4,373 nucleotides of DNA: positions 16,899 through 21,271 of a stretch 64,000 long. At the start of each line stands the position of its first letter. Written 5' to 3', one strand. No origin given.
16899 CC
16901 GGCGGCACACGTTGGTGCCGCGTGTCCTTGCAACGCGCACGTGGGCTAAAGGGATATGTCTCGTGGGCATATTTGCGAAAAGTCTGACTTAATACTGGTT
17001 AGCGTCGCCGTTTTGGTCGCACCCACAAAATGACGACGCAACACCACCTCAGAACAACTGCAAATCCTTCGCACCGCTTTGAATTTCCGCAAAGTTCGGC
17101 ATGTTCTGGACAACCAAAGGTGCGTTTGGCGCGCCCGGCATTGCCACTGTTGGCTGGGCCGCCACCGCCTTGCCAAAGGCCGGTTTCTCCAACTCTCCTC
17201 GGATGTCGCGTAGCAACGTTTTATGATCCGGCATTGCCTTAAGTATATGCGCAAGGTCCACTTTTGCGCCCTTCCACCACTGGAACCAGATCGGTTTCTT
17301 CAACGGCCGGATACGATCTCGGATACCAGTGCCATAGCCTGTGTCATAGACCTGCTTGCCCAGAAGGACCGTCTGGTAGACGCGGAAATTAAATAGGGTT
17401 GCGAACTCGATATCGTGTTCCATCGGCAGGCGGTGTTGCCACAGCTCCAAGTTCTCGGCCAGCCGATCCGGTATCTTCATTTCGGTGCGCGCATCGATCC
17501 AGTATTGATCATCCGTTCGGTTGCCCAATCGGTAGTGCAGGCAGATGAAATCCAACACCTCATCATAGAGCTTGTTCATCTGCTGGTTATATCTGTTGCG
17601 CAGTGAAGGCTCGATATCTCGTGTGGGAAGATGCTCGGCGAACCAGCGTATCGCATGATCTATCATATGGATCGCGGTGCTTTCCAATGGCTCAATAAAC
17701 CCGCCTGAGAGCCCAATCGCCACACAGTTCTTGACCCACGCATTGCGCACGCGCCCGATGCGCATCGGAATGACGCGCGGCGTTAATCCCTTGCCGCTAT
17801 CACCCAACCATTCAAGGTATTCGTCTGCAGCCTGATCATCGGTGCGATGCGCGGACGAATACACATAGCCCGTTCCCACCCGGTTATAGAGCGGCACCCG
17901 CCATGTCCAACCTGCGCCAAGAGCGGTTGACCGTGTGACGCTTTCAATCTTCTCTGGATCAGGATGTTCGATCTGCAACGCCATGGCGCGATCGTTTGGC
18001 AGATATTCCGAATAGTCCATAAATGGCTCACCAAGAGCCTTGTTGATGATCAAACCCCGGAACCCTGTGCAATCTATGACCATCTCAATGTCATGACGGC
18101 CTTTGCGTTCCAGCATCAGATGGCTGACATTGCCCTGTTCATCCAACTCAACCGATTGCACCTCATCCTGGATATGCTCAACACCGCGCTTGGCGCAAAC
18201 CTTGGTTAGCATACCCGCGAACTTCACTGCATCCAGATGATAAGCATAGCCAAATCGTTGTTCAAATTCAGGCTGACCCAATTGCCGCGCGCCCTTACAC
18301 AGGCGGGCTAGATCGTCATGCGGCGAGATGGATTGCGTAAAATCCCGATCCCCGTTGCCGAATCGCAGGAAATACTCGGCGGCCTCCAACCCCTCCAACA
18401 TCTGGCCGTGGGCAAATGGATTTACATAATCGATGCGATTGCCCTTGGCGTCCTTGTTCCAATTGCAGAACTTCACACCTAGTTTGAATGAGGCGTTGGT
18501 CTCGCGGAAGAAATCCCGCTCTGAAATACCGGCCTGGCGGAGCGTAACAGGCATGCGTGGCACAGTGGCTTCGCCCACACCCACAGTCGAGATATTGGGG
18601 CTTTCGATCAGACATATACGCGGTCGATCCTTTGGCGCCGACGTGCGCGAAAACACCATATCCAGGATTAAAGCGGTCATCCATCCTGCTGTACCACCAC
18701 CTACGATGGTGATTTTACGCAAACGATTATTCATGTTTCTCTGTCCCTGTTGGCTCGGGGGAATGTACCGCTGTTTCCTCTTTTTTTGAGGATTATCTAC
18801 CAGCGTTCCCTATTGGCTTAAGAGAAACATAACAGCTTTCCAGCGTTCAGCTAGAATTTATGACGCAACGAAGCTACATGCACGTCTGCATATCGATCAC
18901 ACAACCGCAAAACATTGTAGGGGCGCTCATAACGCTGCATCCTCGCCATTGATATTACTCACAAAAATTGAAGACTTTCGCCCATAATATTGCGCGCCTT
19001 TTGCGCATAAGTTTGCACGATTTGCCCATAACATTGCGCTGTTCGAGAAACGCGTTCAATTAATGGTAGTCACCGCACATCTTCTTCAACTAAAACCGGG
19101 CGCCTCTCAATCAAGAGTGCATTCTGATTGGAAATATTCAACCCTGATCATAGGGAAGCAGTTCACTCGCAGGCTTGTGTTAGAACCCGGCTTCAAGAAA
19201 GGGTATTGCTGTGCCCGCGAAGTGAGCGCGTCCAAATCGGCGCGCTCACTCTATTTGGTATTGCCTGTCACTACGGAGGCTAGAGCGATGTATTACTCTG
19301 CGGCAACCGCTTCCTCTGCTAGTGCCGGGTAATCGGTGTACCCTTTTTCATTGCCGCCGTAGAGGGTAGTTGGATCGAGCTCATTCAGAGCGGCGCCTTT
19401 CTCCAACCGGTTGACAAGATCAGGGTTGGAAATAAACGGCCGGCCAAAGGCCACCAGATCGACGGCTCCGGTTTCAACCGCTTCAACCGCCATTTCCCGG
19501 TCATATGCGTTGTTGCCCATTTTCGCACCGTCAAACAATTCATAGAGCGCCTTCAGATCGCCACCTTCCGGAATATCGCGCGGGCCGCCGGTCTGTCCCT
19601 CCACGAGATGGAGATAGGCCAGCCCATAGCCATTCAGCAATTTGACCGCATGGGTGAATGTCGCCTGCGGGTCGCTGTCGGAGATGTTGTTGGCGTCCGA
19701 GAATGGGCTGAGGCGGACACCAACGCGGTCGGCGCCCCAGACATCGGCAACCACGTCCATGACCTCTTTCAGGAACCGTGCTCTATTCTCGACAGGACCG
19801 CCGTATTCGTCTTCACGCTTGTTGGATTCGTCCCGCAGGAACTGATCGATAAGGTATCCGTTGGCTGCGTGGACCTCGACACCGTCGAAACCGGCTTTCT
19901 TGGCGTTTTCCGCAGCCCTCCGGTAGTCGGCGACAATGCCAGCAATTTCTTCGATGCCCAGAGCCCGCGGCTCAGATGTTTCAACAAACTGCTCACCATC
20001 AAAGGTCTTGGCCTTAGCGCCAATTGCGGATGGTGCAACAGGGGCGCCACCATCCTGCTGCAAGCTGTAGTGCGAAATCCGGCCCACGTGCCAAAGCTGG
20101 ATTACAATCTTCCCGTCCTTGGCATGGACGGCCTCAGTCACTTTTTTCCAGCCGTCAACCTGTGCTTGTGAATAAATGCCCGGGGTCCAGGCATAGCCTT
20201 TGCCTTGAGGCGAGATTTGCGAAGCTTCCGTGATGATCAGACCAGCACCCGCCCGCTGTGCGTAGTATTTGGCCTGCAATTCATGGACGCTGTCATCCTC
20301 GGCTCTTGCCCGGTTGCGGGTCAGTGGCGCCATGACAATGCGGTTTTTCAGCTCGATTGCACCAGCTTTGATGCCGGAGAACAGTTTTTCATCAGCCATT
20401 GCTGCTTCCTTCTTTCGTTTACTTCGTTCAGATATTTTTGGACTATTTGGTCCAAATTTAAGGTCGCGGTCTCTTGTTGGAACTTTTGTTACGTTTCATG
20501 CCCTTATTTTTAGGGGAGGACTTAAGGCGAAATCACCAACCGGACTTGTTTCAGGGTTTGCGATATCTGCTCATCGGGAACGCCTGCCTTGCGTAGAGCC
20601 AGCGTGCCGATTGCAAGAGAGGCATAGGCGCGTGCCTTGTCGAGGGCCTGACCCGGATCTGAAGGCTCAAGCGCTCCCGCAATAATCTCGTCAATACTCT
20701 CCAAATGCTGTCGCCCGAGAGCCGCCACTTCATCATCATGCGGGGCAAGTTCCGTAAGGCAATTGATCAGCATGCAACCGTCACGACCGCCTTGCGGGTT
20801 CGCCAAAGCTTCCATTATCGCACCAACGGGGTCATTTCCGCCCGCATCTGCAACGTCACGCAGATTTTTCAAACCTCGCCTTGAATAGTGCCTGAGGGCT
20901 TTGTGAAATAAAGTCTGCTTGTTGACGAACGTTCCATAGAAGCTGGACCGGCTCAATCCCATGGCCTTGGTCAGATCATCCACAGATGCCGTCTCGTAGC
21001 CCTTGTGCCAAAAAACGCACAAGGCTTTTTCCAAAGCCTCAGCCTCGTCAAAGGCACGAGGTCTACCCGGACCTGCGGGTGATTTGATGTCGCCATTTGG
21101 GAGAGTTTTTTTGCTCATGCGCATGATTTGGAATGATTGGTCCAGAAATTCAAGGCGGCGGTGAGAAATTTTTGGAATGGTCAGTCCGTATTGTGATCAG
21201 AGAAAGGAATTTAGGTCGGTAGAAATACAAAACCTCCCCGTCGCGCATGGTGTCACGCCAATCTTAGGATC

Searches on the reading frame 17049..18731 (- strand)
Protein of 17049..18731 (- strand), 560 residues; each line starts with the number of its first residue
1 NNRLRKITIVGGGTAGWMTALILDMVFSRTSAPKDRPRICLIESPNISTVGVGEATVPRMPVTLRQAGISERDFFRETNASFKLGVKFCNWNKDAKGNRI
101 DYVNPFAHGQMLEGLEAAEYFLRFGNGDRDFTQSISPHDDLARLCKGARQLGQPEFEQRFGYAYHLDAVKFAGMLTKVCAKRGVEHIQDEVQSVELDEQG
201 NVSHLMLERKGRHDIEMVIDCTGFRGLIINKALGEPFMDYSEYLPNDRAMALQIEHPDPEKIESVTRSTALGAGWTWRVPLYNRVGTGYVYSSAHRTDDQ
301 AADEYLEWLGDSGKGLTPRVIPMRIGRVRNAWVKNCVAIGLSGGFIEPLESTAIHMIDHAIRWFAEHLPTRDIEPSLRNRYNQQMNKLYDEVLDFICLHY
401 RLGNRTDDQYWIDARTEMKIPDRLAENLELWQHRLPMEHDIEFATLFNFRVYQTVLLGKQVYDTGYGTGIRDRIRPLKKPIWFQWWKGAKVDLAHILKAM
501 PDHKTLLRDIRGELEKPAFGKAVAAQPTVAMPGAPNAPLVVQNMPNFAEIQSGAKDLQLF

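Call 24: search_protein_families(library=pfam, proteins=[window:17049-18731:-], max_evalue=0.001)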
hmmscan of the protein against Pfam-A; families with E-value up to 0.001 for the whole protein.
window:17049-18731:- (560 aa): 2 families
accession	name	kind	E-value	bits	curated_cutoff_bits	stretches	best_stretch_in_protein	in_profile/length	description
PF04820.20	Trp_halogenase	-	7.2e-131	437.6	21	1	6-462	1-445/458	Tryptophan halogenase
PF01266.30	DAO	-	0.00018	21.6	27.9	0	7-239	2-218/353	FAD dependent oxidoreductase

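Call 84: search_protein_families(library=padloc, proteins=[window:17049-18731:-], max_evalue=0.001)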
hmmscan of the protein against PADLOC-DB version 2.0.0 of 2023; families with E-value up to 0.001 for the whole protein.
window:17049-18731:- (560 aa): 0 families

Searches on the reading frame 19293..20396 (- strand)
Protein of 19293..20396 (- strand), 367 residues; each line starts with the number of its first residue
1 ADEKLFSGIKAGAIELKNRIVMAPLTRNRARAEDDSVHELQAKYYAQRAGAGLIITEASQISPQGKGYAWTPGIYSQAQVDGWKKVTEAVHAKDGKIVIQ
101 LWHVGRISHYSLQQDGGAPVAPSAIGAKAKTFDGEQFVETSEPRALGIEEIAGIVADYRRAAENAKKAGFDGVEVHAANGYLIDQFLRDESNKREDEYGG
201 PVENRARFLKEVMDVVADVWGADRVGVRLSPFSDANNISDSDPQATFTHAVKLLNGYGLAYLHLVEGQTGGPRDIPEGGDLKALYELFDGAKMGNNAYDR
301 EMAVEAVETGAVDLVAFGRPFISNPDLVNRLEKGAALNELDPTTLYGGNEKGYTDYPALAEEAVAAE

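Call 85: search_protein_families(library=pfam, proteins=[window:19293-20396:-], max_evalue=0.001)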
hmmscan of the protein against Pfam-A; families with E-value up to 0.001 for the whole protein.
window:19293-20396:- (367 aa): 1 family
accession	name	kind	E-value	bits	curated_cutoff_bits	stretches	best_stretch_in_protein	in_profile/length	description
PF00724.26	Oxidored_FMN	-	1.2e-86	291.6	27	1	4-338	1-342/342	NADH:flavin oxidoreductase / NADH oxidase family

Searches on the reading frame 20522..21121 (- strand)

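Call 85: search_protein_families(library=pfam, proteins=[window:20522-21121:-], max_evalue=0.001)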
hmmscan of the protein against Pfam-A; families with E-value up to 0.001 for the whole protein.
window:20522-21121:- (199 aa): 1 family
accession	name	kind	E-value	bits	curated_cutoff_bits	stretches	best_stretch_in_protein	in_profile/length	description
PF00440.29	TetR_N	-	1.1e-09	38.3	24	1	30-73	2-45/47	Bacterial regulatory proteins, tetR family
